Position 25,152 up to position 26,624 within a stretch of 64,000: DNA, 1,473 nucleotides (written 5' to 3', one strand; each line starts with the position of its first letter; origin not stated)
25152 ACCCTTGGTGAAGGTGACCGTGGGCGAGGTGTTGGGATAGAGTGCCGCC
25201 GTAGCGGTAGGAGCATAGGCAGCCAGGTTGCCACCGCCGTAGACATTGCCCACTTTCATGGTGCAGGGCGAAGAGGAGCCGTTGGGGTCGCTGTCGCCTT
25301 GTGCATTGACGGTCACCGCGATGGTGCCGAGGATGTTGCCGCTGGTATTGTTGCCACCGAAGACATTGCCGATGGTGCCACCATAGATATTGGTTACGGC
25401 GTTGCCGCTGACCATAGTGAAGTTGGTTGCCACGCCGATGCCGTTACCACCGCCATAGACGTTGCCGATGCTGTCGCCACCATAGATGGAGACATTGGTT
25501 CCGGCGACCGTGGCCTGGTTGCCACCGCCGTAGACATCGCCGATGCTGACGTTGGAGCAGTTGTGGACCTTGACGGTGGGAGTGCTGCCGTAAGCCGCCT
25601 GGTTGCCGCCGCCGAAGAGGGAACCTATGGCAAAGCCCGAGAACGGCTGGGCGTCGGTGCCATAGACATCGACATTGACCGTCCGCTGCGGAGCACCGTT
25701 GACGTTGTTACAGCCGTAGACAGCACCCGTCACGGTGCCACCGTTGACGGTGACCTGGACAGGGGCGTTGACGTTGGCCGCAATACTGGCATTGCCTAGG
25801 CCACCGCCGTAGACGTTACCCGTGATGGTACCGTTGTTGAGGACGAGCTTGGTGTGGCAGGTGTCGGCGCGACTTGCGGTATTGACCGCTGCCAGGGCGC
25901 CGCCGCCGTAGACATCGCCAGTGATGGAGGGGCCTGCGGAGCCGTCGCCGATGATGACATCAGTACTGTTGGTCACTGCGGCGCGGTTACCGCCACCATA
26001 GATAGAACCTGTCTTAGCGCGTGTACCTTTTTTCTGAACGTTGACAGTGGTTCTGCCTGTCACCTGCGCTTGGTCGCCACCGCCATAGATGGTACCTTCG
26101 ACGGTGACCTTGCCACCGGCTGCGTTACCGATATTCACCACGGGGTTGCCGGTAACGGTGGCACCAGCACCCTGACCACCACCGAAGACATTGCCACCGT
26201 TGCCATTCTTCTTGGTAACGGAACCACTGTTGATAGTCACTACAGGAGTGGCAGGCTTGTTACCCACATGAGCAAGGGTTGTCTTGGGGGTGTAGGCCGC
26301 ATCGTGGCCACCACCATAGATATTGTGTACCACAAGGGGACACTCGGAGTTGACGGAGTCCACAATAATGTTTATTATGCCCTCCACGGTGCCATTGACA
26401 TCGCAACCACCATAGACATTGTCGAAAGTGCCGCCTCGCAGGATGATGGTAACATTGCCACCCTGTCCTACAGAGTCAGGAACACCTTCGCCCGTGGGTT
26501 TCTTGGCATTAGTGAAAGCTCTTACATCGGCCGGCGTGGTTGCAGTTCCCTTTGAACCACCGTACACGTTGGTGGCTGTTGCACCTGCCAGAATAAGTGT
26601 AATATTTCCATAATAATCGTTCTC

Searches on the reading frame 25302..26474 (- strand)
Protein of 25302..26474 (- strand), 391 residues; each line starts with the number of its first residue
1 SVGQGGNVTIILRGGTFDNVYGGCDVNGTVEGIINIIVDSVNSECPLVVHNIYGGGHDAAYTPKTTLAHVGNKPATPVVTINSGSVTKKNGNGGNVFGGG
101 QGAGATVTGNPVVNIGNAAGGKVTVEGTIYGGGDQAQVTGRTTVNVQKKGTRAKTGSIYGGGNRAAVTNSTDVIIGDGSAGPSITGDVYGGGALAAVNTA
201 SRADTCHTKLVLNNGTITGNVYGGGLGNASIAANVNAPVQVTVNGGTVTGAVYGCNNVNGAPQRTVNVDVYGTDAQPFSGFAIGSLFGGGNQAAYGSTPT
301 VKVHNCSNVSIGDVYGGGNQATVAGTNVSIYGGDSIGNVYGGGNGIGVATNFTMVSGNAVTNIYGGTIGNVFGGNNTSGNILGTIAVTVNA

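Call 70: predict_structure(alignment_id=A2)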
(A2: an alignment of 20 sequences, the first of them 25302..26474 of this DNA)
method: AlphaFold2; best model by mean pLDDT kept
length: 391 residues; sequences in the alignment: 20
mean_pLDDT: 79.0   pTM: 0.85
mean pLDDT of the five models: 79.0, 78.5, 78.3, 77.5, 75.5
residues with pLDDT >= 90: 85; 70-90: 216; 50-70: 77; < 50: 13
segments of 3 or more residues with pLDDT < 50: 358-365
pLDDT, mean of each block of 10 residues (from residue 1): 67 88 74 80 78 83 59 74 83 84 85 84 86 87 84 78 88 87 92 82 82 93 88 87 92 82 85 60 88 82 83 86 82 80 61 51 55 65 60 39
secondary structure, 60 per line:
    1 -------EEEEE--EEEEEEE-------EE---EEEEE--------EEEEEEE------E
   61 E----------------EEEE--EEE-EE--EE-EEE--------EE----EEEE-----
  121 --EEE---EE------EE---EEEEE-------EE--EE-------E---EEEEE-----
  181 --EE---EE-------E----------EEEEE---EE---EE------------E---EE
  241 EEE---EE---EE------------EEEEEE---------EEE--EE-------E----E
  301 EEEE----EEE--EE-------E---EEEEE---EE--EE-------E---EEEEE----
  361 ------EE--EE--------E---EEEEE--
elements in order: E8-12 E15-21 E34-38 E47-53 E78-81 E84-86 E95-97 E112-115 E123-125 E142-146 E171-175 E208-212 E239-243 E266-271 E281-283 E300-304 E309-311 E327-331 E352-356 E385-389
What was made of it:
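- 25932..26111 (-): Internal junction in cis (6966-aa protein, residues about 2521-2580). A final-type rung, the loop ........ and a first-type rung lie in succession. This is a covalent counterpart of the proposed docking in trans. AlphaFold2 of residues 2400-2790: pLDDT 79, pTM 0.85, junction pLDDT 78-88, regular strands (call 70).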
